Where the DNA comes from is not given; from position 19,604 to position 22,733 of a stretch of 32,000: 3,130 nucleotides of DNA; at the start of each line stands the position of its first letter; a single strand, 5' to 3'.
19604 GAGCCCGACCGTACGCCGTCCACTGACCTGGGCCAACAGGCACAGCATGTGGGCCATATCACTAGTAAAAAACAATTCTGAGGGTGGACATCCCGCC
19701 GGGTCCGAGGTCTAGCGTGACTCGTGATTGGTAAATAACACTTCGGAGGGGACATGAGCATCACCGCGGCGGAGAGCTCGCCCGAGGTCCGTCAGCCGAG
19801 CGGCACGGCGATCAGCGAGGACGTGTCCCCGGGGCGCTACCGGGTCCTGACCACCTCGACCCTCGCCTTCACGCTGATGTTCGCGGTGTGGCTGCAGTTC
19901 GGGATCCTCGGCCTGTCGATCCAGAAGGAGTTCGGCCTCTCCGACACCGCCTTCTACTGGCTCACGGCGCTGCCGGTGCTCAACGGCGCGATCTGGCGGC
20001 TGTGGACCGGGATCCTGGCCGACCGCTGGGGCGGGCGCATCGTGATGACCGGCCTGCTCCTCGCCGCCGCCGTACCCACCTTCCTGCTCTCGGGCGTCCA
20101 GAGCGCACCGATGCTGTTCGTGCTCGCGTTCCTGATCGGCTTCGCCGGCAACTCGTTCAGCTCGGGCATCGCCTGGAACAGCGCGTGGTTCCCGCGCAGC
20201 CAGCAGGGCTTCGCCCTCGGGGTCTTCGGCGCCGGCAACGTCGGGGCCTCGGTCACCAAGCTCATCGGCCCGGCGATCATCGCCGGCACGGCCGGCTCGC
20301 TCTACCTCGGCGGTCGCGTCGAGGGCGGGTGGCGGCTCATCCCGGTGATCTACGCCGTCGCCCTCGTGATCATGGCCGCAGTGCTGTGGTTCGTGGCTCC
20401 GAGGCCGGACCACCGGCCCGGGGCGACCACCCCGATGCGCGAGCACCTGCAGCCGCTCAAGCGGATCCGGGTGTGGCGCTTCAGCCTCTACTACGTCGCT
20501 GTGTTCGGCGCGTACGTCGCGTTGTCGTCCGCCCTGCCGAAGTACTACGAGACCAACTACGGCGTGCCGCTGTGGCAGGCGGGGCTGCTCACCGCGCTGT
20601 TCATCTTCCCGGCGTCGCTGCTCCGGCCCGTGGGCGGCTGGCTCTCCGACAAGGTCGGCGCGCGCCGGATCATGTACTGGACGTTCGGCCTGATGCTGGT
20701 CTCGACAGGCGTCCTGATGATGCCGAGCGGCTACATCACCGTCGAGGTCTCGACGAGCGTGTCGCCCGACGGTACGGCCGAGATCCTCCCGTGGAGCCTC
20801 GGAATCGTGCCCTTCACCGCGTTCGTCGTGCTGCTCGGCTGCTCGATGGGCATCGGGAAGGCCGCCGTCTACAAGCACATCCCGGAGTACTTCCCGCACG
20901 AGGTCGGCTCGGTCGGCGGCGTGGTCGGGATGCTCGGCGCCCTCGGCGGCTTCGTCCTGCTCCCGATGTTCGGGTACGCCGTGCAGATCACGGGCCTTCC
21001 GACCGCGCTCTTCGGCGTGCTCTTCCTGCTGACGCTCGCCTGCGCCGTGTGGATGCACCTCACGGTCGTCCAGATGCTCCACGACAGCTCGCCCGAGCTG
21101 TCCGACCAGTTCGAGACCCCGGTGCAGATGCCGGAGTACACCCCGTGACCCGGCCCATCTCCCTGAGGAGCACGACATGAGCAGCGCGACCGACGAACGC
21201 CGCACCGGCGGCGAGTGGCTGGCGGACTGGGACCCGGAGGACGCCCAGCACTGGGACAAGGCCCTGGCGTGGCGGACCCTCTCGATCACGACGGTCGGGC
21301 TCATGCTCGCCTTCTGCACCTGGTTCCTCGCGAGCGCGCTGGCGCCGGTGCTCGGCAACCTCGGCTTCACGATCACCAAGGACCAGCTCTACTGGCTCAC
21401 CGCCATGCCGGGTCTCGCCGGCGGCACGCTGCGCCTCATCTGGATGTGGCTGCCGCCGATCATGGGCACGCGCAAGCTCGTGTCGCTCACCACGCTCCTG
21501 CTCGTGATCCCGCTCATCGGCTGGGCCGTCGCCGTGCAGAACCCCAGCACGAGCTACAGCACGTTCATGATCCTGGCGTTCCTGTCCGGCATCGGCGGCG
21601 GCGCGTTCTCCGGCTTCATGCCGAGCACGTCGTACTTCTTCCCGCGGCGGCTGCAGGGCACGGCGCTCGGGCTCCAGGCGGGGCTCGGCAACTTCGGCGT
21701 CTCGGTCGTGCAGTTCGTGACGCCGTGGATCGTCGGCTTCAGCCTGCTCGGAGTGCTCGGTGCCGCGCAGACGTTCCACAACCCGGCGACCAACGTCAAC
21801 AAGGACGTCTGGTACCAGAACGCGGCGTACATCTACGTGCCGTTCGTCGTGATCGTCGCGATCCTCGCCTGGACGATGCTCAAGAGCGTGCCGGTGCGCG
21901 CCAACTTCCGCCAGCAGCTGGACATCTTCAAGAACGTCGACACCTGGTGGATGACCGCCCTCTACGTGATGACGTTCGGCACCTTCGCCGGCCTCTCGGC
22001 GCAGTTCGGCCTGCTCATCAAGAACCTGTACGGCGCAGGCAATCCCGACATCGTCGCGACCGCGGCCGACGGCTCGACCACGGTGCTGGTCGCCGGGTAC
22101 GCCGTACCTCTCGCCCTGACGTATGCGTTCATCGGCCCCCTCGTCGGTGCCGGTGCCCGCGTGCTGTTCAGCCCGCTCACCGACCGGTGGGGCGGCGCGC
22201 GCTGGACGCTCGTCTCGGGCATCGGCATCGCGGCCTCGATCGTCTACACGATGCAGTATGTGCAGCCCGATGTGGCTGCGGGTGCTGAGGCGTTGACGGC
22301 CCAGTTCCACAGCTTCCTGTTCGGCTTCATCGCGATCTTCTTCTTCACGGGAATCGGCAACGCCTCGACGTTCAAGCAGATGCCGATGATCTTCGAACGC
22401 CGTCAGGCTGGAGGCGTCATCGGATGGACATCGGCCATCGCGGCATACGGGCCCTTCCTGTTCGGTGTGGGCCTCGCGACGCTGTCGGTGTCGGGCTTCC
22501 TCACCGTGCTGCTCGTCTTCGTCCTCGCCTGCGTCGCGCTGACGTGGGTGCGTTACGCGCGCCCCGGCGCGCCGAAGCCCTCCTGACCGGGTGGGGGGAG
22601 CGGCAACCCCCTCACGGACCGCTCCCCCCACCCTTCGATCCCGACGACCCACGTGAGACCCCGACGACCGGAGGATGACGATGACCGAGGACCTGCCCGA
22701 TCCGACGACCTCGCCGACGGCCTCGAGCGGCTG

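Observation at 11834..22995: Two paralogous four-cysteine, Cys/Gly-tailed DUF2249-like proteins bracket the narGHJI-narK island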

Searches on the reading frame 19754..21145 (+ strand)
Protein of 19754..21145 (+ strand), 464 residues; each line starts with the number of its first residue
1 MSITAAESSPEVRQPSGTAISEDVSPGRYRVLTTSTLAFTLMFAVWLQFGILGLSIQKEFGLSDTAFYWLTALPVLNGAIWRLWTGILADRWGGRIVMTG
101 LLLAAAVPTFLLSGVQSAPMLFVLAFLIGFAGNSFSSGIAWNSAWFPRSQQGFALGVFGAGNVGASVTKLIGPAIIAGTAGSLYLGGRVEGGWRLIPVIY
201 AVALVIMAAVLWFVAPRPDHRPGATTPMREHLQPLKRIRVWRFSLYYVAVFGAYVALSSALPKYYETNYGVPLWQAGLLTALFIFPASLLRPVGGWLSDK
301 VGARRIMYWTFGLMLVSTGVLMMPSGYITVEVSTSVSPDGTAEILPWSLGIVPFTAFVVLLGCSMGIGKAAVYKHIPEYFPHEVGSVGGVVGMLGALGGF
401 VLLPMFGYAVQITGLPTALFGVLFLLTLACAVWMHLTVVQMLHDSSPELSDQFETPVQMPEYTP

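Call 10: search_protein_families(library=pfam, proteins=[window:19754-21145:+], max_evalue=0.001)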
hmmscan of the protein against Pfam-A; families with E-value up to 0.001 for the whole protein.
window:19754-21145:+ (464 aa): 2 families
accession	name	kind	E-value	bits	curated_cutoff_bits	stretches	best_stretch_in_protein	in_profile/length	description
PF07690.21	MFS_1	-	4.2e-41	141.4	33.4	1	36-401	3-345/347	Major Facilitator Superfamily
PF01306.25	LacY_symp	-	0.00029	20.2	24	1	234-322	3-91/413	LacY proton/sugar symporter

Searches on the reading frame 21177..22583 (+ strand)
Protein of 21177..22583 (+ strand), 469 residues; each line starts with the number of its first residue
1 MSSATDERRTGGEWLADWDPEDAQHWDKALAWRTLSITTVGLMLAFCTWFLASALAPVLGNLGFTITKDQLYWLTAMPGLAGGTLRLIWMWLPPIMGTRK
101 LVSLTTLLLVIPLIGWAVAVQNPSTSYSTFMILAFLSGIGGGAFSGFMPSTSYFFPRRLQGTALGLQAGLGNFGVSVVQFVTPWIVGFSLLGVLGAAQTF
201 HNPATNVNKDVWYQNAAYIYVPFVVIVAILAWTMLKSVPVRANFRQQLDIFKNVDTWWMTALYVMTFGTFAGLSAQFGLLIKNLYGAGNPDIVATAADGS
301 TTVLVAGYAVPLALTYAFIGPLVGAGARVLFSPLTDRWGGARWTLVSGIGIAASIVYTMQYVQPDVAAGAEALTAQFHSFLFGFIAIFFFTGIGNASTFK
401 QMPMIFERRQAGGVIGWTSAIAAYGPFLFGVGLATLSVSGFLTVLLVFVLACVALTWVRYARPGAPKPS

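Call 10: search_protein_families(library=pfam, proteins=[window:21177-22583:+], max_evalue=0.001)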
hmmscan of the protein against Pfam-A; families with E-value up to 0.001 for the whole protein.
window:21177-22583:+ (469 aa): 1 family
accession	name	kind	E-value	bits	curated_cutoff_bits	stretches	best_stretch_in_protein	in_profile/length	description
PF07690.21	MFS_1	-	2.3e-15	56.8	33.4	1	43-356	3-283/347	Major Facilitator Superfamily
